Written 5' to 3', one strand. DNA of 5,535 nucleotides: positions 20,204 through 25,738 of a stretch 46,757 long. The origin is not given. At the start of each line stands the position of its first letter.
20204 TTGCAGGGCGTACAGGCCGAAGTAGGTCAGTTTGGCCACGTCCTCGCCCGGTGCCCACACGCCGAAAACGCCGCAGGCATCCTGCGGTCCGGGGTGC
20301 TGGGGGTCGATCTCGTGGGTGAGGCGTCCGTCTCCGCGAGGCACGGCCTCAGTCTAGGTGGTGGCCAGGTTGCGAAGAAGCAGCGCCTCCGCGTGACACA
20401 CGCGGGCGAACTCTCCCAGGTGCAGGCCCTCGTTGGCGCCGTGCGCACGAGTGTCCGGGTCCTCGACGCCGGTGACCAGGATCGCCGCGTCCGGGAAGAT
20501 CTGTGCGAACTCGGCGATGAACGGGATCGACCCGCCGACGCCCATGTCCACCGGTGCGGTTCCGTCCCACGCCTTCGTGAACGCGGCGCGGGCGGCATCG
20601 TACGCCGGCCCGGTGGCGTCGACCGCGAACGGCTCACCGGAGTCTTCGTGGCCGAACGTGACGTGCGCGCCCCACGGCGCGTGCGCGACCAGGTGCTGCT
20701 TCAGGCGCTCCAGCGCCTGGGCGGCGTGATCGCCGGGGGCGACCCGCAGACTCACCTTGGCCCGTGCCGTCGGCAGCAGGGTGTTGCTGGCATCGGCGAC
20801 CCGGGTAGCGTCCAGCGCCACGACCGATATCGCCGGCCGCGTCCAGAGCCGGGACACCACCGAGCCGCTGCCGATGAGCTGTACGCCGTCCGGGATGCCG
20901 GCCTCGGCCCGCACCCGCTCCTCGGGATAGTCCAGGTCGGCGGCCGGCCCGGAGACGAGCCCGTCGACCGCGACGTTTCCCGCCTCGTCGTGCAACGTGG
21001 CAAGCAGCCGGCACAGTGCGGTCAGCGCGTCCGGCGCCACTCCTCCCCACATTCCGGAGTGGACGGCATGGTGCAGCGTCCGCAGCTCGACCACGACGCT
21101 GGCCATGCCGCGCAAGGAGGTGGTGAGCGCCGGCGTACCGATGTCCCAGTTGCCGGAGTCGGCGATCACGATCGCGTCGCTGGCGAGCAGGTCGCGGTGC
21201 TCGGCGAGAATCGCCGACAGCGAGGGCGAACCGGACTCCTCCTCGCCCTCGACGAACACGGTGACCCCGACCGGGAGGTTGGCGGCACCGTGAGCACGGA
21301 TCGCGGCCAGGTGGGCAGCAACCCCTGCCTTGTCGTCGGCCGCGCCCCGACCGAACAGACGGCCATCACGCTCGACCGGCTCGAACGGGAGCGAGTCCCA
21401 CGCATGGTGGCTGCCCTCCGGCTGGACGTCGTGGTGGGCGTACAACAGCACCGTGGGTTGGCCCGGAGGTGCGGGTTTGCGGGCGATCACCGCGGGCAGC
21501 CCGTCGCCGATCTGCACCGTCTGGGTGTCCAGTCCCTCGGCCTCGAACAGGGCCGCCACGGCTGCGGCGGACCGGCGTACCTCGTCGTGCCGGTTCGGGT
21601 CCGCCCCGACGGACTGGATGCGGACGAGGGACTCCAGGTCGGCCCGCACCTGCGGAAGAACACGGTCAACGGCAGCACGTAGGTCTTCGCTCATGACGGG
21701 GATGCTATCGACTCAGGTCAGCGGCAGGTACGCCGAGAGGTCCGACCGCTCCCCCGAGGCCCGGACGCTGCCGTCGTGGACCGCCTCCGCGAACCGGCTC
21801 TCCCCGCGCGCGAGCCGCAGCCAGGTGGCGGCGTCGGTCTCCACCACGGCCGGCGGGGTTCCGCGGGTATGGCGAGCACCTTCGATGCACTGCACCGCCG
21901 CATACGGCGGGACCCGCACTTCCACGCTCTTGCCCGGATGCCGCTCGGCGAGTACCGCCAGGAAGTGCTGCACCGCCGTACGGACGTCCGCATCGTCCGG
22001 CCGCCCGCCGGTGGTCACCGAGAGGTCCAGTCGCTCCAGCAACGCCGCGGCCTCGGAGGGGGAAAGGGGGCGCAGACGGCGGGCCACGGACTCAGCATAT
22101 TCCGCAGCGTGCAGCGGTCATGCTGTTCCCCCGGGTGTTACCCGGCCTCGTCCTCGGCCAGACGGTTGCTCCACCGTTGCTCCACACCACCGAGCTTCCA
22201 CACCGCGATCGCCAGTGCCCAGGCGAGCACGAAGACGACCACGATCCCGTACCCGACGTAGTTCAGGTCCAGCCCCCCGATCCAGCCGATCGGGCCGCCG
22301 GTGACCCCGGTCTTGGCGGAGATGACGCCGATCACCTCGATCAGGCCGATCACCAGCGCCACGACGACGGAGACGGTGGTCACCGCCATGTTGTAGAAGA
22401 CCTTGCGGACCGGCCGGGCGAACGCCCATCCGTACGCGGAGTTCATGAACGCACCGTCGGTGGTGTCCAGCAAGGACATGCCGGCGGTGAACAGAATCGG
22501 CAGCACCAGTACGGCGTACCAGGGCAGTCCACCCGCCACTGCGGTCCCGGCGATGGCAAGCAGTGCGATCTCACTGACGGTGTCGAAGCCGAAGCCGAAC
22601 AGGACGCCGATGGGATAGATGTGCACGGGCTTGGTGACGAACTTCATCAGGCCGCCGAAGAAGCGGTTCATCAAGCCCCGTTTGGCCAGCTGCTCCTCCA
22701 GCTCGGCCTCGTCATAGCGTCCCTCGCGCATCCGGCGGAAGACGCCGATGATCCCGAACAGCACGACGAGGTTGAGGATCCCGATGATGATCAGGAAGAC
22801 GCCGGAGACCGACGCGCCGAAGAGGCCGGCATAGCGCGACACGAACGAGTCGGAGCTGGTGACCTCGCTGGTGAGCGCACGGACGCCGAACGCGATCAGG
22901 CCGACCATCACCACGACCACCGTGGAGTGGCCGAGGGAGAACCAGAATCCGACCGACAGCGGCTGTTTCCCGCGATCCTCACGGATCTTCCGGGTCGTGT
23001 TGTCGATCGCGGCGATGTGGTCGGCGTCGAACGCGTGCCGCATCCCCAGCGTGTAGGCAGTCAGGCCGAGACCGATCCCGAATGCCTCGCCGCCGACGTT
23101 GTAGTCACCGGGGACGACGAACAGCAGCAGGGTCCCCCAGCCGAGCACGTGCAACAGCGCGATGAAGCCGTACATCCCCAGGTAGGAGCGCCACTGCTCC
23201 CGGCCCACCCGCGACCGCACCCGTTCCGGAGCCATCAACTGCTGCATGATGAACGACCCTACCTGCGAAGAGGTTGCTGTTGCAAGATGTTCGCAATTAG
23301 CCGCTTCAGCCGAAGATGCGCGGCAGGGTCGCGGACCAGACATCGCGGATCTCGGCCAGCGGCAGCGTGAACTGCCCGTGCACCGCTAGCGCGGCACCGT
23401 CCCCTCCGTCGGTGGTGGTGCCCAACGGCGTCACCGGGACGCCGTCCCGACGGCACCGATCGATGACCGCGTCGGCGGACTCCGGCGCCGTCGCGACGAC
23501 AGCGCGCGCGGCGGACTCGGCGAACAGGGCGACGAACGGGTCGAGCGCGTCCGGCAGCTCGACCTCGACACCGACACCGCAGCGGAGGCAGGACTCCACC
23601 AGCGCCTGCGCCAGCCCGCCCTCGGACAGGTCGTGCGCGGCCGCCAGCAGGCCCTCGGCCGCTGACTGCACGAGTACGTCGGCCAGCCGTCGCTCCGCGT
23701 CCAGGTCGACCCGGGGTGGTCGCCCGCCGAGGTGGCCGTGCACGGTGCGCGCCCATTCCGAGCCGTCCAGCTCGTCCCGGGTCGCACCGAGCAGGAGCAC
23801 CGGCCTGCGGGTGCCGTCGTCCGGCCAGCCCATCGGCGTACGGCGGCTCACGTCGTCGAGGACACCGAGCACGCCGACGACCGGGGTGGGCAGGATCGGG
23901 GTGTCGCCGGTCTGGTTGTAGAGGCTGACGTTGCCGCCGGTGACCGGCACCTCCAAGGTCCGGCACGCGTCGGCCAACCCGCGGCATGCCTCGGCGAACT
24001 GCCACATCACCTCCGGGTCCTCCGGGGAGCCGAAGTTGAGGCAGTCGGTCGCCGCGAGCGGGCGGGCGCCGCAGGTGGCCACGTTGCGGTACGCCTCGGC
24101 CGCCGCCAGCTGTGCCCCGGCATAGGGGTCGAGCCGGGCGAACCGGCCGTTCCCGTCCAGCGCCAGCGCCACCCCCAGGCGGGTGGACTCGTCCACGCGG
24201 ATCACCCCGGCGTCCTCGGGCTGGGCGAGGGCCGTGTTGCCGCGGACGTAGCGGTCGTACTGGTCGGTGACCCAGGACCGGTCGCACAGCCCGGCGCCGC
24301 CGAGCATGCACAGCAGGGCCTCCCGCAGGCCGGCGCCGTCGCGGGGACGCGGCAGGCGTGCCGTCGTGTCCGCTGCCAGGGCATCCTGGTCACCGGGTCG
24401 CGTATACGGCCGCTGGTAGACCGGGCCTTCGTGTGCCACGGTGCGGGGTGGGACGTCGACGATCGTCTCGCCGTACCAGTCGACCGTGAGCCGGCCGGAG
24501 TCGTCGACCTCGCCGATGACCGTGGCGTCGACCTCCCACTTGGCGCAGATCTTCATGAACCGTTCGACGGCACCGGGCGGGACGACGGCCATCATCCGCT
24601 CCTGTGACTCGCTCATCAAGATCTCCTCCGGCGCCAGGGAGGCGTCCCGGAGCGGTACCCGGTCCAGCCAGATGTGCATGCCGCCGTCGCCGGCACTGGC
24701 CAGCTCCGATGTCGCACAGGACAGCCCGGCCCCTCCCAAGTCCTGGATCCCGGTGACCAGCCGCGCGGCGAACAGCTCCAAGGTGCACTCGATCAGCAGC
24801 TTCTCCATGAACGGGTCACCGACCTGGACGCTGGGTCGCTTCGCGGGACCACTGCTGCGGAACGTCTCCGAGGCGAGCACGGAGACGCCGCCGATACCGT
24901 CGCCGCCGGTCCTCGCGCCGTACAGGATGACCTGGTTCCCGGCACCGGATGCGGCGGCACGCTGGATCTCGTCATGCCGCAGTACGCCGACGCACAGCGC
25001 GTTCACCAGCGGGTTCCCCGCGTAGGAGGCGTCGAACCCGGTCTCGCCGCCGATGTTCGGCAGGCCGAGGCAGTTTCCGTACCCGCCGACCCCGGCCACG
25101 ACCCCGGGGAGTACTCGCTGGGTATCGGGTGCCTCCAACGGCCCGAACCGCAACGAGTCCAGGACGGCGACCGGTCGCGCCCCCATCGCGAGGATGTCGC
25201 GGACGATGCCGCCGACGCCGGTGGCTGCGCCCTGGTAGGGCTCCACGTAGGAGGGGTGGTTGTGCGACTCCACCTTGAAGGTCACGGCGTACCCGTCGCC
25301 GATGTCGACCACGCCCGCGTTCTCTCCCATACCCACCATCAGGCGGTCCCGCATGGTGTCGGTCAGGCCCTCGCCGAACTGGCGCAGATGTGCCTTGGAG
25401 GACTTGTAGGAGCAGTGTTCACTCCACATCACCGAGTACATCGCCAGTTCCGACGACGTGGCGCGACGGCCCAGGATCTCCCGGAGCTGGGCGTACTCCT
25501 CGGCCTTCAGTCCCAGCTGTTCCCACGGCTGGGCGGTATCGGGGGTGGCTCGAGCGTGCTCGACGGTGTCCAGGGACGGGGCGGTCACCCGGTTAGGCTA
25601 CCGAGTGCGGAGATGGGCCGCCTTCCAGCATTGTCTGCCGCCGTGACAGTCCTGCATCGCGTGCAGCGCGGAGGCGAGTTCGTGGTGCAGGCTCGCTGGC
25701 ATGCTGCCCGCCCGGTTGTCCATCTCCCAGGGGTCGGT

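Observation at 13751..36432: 50-nt palindromic repeat family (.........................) with compensatory arm substitutions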

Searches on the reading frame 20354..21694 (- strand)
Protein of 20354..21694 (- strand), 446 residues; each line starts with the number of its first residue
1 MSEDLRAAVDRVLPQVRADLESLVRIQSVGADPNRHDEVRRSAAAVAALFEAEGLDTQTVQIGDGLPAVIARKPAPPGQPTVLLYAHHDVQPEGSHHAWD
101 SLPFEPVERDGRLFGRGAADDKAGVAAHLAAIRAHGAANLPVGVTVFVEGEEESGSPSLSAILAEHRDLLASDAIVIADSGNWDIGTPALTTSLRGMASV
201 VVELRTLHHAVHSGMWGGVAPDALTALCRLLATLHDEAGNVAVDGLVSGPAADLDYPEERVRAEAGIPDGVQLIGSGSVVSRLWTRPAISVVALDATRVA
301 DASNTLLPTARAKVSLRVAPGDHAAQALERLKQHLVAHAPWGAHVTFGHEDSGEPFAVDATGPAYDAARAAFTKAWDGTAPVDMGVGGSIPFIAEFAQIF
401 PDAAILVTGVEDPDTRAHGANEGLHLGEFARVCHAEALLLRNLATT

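Call 67: search_protein_families(library=pfam, proteins=[window:20354-21694:-], max_evalue=0.00001)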
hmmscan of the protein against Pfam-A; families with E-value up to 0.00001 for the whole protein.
window:20354-21694:- (446 aa): 2 families
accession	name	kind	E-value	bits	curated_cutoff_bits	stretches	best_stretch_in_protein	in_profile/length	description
PF01546.33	Peptidase_M20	-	1.7e-29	103.6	24.6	1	83-440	1-204/206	Peptidase family M20/M25/M40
PF07687.19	M20_dimer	-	4.9e-12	46.2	21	1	193-342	2-106/107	Peptidase dimerisation domain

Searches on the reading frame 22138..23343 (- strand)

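Call 67: search_protein_families(library=pfam, proteins=[window:22138-23343:-], max_evalue=0.00001)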
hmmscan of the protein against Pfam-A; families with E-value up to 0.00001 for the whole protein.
window:22138-23343:- (401 aa): 1 family
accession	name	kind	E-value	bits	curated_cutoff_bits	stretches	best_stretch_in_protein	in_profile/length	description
PF03824.22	NicO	-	2.5e-89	299.9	27.7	1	90-379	2-285/287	High-affinity nickel-transport protein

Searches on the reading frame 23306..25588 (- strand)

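Call 67: search_protein_families(library=pfam, proteins=[window:23306-25588:-], max_evalue=0.00001)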
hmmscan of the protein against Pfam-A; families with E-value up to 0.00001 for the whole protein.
window:23306-25588:- (760 aa): 3 families
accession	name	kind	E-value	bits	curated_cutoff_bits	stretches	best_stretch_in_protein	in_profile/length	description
PF02769.27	AIRS_C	-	1.3e-58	198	23.1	2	216-371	2-155/156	AIR synthase related protein, C-terminal domain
PF00586.29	AIRS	-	9.7e-55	184.2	24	2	88-202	1-111/112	AIR synthase related protein, N-terminal domain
PF18072.6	FGAR-AT_linker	-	6.7e-14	52.6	26.6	1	22-62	7-50/50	Formylglycinamide ribonucleotide amidotransferase linker domain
